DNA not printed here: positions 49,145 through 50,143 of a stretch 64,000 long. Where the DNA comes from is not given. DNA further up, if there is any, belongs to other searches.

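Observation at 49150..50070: Low-GC (~52%) 0.9-kb islet carrying a 5-TM membrane protein gene inserted between the DoxX/TlpA-like gene and tpiA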

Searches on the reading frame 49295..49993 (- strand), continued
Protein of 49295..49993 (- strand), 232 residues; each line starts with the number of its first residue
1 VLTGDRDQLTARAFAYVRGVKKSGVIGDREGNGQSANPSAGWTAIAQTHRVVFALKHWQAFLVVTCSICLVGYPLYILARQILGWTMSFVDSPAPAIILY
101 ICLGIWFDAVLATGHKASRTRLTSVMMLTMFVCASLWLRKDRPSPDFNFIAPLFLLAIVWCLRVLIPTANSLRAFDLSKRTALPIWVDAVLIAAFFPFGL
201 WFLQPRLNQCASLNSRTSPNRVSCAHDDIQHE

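Call 53: search_protein_families(library=pfam, proteins=[L004:2375-4333:+, L004:4330-5076:+, L004:5630-7270:+, L004:7267-7662:+, L004:8291-10573:+, L005:7458-8210:+, L005:8207-8719:+, L005:5989-6834:+, L005:5104-5955:+, L005:8936-10831:-], max_evalue=0.01)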
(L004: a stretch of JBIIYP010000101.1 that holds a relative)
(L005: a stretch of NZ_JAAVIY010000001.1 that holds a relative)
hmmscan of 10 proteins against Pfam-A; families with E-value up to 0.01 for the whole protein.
L004:2375-4333:+ (652 aa): 0 families

L004:4330-5076:+ (248 aa): 0 families

L004:5630-7270:+ (546 aa): 0 families

L004:7267-7662:+ (131 aa): 0 families

L004:8291-10573:+ (760 aa): 0 families

L005:7458-8210:+ (250 aa): 0 families

L005:8207-8719:+ (170 aa): 2 families
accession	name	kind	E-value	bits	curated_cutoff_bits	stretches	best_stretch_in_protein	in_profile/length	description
PF18933.6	PsbP_2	-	3.4e-07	30.9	27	1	28-167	50-184/184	PsbP-like protein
PF01789.22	PsbP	-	5.2e-07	30.3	23.5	1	24-167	5-155/155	PsbP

L005:5989-6834:+ (281 aa): 3 families
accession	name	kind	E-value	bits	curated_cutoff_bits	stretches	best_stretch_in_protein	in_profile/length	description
PF13715.12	CarbopepD_reg_2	-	1.4e-14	54.4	32.2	1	178-257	1-88/88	CarboxypepD_reg-like domain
PF13620.12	CarboxypepD_reg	-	1.5e-07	32.1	32.3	1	178-235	2-69/82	Carboxypeptidase regulatory-like domain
PF23982.2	XM1_gp53_minor_capsid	-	0.0085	16.4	27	0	173-220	19-68/154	XM1 gp53 minor capsid protein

L005:5104-5955:+ (283 aa): 13 families
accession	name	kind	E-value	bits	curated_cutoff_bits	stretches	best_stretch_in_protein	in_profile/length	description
PF20434.5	BD-FAE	-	1.1e-36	126.8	26.8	1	49-243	1-215/215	BD-FAE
PF07859.19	Abhydrolase_3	-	5.8e-14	52.8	25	1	64-261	1-207/210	alpha/beta hydrolase fold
PF00326.27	Peptidase_S9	-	3.7e-13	49.9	22.6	1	114-283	44-210/213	Prolyl oligopeptidase family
PF01738.24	DLH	-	2.7e-06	27.6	21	1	112-261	74-187/217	Dienelactone hydrolase family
PF12697.13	Abhydrolase_6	-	5.6e-06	27.6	26.3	1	64-185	1-109/217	Alpha/beta hydrolase family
PF12146.15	Hydrolase_4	-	3.7e-05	23.6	27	1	61-164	4-104/239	Serine aminopeptidase, S33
PF00561.26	Abhydrolase_1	-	3.8e-05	23.9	25.8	1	63-188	2-124/245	alpha/beta hydrolase fold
PF00756.26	Esterase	-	4.3e-05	23.8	22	1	49-277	10-246/251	Putative esterase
PF02230.22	Abhydrolase_2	-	6.7e-05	23.3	23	0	213-263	153-202/217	Phospholipase/Carboxylesterase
PF10340.15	Say1_Mug180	-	0.00019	20.9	21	1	60-150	121-211/374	Steryl acetyl hydrolase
PF08840.17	BAAT_C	-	0.00034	21.2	20.9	1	119-176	7-62/210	BAAT / Acyl-CoA thioester hydrolase C terminal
PF00135.34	COesterase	-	0.0033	16.9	27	0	49-105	88-144/515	Carboxylesterase family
PF02089.21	Palm_thioest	-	0.0042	17.3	26.8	1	64-171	2-110/254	Palmitoyl protein thioesterase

L005:8936-10831:- (631 aa): 2 families
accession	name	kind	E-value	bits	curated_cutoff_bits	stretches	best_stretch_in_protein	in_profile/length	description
PF00012.26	HSP70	-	1.2e-266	886.1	20.6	1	4-597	1-598/599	Hsp70 protein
PF06723.19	MreB_Mbl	-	4.2e-17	62.4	27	1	119-370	79-316/327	MreB/Mbl protein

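Call 58: predict_structure(alignment_id=A6)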
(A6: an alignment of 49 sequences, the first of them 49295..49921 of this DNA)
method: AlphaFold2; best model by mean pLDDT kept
length: 208 residues; sequences in the alignment: 49
mean_pLDDT: 83.9   pTM: 0.75
mean pLDDT of the five models: 83.9, 83.6, 83.2, 82.4, 81.5
residues with pLDDT >= 90: 73; 70-90: 103; 50-70: 30; < 50: 2
segments of 3 or more residues with pLDDT < 50: none
pLDDT, mean of each block of 10 residues (from residue 1): 66 70 88 93 97 96 94 93 89 84 91 82 87 91 87 77 86 86 83 64 54
secondary structure, 60 per line:
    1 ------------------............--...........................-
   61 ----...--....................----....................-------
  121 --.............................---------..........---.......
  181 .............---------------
elements in order: H19-30 H33-59 H70-89 H94-113 H123-151 H161-170 H174-193

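Call 63: fold_search(model_id=the predicted structure, library=pdb)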
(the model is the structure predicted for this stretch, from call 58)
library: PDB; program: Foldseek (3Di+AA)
matches with E <= 10: 145; with E <= 0.001: 0
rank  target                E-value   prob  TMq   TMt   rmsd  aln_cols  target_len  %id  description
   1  9bhl_R                1.1e+00  0.15  0.26  0.21  14.1       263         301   13  Human proton sensing receptor GPR65 in complex with miniGs (released 2025-01-22)
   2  7unh_A                1.5e+00  0.25  0.30  0.26  10.3       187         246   13  De novo designed chlorophyll dimer protein in apo state, SP2 (released 2023-04-19)
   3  8z3m_R                1.5e+00  0.12  0.24  0.20  16.2       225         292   15  Cryo-EM structure of the hGPR4-Gq complex in pH6.5 (released 2025-04-23)
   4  8uo3_R                1.5e+00  0.06  0.15  0.14  21.7       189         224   11  CryoEM structure of beta-2-adrenergic receptor in complex with GTP-bound Gs heterotrimer (Class S) (released 2024-03-06)
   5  7wio_MODEL_1_A        1.6e+00  0.21  0.26  0.36  14.2       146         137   12  NMR structure of N-terminal domain of Triconephila clavipes of major ampullate spidroin 1 (released 2023-03-15)
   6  7avo_A                1.9e+00  0.41  0.43  0.42   6.8       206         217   14  Structure of marine actinobacteria clade rhodopsin (MacR) in orange form in P1211 space group (released 2022-06-01)
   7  8d9p                  1.9e+00  0.04  0.14  0.15  24.4       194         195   13  De Novo Photosynthetic Reaction Center Protein Equipped with Heme B and Mn(II) cations (released 2022-09-28)
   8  9jfw_R                1.9e+00  0.14  0.29  0.24  16.4       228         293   16  Cryo-EM structure of GPR4 complexed with Gs in pH6.8 (released 2025-04-23)
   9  8zfc_R                2.5e+00  0.08  0.23  0.18  20.5       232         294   15  Cryo-EM structure of the mmGPR4-Gs complex in pH7.6 (released 2025-02-26)
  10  2lpj_MODEL_1_A        2.8e+00  0.14  0.24  0.34  12.7       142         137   15  NMR structure of major ampullate spidroin 1 N-terminal domain at pH 7.2 (released 2012-06-27)
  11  5fuc_A                2.8e+00  0.05  0.16  0.19  17.5       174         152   16  Biophysical and cellular characterisation of a junctional epitope antibody that locks IL-6 and gp80 together in a stab (released 2017-01-25)
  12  8tr2_A                2.9e+00  0.11  0.26  0.11  14.4       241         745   12  mGluR3 in the presence of the agonist LY379268 (released 2024-07-31)
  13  8ce1_C                3.0e+00  0.08  0.21  0.19  18.4       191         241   11  Cytochrome c maturation complex CcmABCD (released 2023-09-06)
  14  8jcw_2                3.2e+00  0.13  0.30  0.11  11.9       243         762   12  Cryo-EM structure of mGlu2-mGlu3 heterodimer in presence of LY341495 and NAM563 (dimerization mode I) (released 2023-06-21)
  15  8auw_D                3.2e+00  0.04  0.14  0.17  23.9       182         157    9  Cryo-EM structure of human BIRC6 in complex with SMAC. (released 2023-02-15)
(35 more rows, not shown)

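Call 66: find_encoding_contigs(protein=P0003, flank=3000, max_places=2)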
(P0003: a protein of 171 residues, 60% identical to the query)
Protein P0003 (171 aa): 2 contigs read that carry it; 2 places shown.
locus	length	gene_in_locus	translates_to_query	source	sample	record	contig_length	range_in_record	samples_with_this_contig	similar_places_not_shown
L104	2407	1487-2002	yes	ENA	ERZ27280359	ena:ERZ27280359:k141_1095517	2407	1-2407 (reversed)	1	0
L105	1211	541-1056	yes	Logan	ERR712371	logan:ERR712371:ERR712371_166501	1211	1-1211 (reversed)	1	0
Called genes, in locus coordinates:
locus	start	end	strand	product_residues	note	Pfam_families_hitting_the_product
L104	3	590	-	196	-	?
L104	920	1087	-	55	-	-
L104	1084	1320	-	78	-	-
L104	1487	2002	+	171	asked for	-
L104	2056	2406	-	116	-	?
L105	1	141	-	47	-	?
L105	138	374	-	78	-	-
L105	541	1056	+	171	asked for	-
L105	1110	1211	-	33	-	?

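Call 67: find_encoding_contigs(protein=P0008, flank=3000, max_places=2)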
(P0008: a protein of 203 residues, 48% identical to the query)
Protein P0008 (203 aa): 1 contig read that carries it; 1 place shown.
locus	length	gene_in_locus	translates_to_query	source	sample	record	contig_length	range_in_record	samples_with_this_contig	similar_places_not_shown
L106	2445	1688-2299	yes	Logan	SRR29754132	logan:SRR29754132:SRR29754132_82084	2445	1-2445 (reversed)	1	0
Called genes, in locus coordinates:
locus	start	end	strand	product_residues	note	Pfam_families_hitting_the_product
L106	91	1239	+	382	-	PF00364:Biotin_lipoyl (faint), PF25917:BSH_RND, PF25893:HH_CzcB, PF25954:Beta-barrel_RND_2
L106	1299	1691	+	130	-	PF13366:PDDEXK_3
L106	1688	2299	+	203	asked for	-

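Call 68: find_encoding_contigs(protein=P0006, flank=3000, max_places=2)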
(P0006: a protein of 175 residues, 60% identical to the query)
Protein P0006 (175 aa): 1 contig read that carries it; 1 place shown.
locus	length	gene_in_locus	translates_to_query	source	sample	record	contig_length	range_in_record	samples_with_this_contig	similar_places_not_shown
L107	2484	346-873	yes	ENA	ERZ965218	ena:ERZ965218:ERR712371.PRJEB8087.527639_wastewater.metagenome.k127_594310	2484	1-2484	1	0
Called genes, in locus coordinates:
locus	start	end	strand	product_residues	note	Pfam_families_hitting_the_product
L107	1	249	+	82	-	?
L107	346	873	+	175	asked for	-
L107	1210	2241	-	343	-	-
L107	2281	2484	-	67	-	?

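Call 69: search_protein_families(library=pfam, proteins=[L104:3-590:-, L104:920-1087:-, L104:1084-1320:-, L104:2056-2406:-, L107:1-249:+, L107:1210-2241:-, L107:2281-2484:-, L106:1299-1691:+, L016:619-807:+, L016:3-311:-], max_evalue=0.01)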
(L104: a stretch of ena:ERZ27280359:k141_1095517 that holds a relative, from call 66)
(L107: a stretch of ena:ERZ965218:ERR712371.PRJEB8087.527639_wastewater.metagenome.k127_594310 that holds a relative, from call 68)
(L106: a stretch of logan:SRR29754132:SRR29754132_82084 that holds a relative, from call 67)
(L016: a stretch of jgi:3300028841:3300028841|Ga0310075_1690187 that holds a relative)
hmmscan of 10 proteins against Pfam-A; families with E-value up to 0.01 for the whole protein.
L104:3-590:- (196 aa): 2 families
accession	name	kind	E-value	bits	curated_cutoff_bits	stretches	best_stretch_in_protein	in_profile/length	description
PF13533.13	Biotin_lipoyl_2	-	6.7e-06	26.3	29.8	1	51-78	5-32/32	Biotin-lipoyl like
PF00364.28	Biotin_lipoyl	-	0.0011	19.2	22.1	1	46-77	42-73/73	Biotin-requiring enzyme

L104:920-1087:- (55 aa): 1 family
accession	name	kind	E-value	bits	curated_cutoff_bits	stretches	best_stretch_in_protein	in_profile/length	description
PF05016.21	ParE_toxin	-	7.8e-05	23.6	23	1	7-50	3-44/89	ParE toxin of type II toxin-antitoxin system, parDE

L104:1084-1320:- (78 aa): 0 families

L104:2056-2406:- (116 aa): 1 family
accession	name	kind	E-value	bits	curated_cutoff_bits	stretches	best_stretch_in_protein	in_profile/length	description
PF02522.19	Antibiotic_NAT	-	0.0016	18.5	25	1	2-81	154-231/232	Aminoglycoside 3-N-acetyltransferase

L107:1-249:+ (82 aa): 0 families

L107:1210-2241:- (343 aa): 2 families
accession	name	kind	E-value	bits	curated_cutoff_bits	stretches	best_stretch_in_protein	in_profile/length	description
PF19573.5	DUF6089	-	2.9e-05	24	23.2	1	62-158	25-111/226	Domain of unknown function (DUF6089)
PF13505.12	OMP_b-brl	-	0.00038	21.1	28.7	1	31-255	2-158/175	Outer membrane protein beta-barrel domain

L107:2281-2484:- (67 aa): 1 family
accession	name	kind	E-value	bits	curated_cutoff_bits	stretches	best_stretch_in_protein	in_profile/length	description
PF00588.24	SpoU_methylase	-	0.0018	18.8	29.7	1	32-55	119-142/142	SpoU rRNA Methylase family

L106:1299-1691:+ (130 aa): 1 family
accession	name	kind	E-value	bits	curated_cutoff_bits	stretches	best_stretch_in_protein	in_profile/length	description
PF13366.12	PDDEXK_3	-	3.2e-43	147.3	22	1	5-121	2-117/117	PD-(D/E)XK nuclease superfamily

L016:619-807:+ (62 aa): 0 families

L016:3-311:- (103 aa): 0 families

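Call 93: search_solved_structures(query=A8, max_evalue=10)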
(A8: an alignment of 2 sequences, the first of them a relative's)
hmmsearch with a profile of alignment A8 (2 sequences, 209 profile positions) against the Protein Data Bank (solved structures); distinct sequences matched with E-value up to 10: 1.
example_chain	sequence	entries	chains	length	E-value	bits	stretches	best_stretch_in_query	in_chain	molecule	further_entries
9jmm_B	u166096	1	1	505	0.56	13.1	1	104-187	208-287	Spike glycoprotein,Isoform 1 of Immunoglobulin heavy constant gamma 1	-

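Call 94: search_solved_structures(query=A9, max_evalue=10)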
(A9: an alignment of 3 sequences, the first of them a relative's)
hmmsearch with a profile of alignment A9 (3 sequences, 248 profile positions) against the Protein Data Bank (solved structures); distinct sequences matched with E-value up to 10: 2.
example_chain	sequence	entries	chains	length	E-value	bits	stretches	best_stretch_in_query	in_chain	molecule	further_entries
2f41_A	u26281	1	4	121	0.32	13.6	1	31-71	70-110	Transcription factor fapR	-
2f3x_A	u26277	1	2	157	0.54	12.8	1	31-71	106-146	Transcription factor fapR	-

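Call 95: search_solved_structures(query=A6, max_evalue=10)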
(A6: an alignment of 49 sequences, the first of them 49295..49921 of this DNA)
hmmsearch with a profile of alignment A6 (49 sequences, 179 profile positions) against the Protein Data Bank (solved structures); distinct sequences matched with E-value up to 10: 6.
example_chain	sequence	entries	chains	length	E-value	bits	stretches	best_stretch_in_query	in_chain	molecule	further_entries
8anq_B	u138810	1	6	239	1.6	11.9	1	11-134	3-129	Bacteriorhodopsin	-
9qqs_A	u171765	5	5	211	4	10.7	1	13-99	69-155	Modulator of smoothened protein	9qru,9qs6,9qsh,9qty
6gux_A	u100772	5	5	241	5.5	10.2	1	114-162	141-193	Archaerhodopsin-3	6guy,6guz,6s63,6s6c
7zy3_A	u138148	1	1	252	6.2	10.1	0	112-162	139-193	Archaerhodopsin-3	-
1uaz_A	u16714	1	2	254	6.6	10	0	115-162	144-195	archaerhodopsin-1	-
7vae_A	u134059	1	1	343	8.8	9.6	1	21-128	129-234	Solute carrier family 10 (Sodium/bile acid cotransporter family), member 1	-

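Call 99: search_protein_families(library=pfam, proteins=[L006:1277-3964:-, L006:3984-6011:-, L007:1669-2175:+, L007:948-1427:+, L007:419-787:+, L007:3370-4932:-, L007:5091-5852:-, L007:2273-2860:+, L006:658-1260:+], max_evalue=0.001)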
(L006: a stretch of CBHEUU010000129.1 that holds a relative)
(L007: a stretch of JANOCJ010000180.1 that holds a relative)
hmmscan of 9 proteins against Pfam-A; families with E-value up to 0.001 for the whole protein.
L006:1277-3964:- (895 aa): 5 families
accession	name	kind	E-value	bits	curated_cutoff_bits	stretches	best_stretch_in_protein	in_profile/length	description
PF13585.12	CHU_C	-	9.6e-18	64.5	27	1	807-891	2-84/86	CHU_C Type IX secretion signal domain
PF13205.12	Big_5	-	2.9e-12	47.7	23.6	0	199-275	14-86/105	Bacterial Ig-like domain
PF04234.18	CopC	-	1.3e-06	29.7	23.3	0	317-395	19-86/92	CopC domain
PF18911.6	PKD_4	-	2.1e-06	28.1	27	1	739-798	28-83/85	PKD domain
PF00801.26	PKD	-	0.00087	19.7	23.5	0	742-795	26-76/80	PKD domain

L006:3984-6011:- (675 aa): 2 families
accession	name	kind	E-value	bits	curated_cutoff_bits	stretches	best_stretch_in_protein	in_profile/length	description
PF13585.12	CHU_C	-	3.2e-19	69.3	27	1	587-664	2-79/86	CHU_C Type IX secretion signal domain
PF18911.6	PKD_4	-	6.7e-05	23.3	27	0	424-492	11-80/85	PKD domain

L007:1669-2175:+ (168 aa): 0 families

L007:948-1427:+ (159 aa): 0 families

L007:419-787:+ (122 aa): 3 families
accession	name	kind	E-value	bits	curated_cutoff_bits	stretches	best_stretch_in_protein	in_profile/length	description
PF04480.18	DUF559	-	1.2e-29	102.8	20.6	1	9-116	2-107/109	Protein of unknown function (DUF559)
PF18741.7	MTES_1575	-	2.1e-07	31.4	38.2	1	38-98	12-77/96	REase_MTES_1575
PF10881.14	DUF2726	-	3.6e-05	23.9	24.7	1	59-103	70-114/126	Protein of unknown function (DUF2726)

L007:3370-4932:- (520 aa): 4 families
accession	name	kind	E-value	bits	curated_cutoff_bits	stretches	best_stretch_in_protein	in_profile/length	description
PF03796.21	DnaB_C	-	1.8e-96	322.9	27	1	251-511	1-253/255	DnaB-like helicase C terminal domain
PF00772.26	DnaB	-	1.9e-19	70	23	1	77-176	2-101/103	DnaB-like helicase N terminal domain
PF13481.12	AAA_25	-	3e-12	47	27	1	263-429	26-189/195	AAA domain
PF06745.19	ATPase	-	3e-07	30.5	26.6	1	253-432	2-166/231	KaiC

L007:5091-5852:- (253 aa): 0 families

L007:2273-2860:+ (195 aa): 0 families

L006:658-1260:+ (200 aa): 0 families

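Call 101: search_dna_similar(query=window:49295-49921:-, collection=plasmids, mode=protein, max_evalue=0.001)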
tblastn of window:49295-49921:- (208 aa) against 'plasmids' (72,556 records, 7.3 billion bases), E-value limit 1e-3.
No match.

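Call 102: search_dna_similar(query=window:49295-49921:-, collection=phages, mode=protein, max_evalue=0.001)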
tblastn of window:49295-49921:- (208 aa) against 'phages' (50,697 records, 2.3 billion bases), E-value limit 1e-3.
No match.
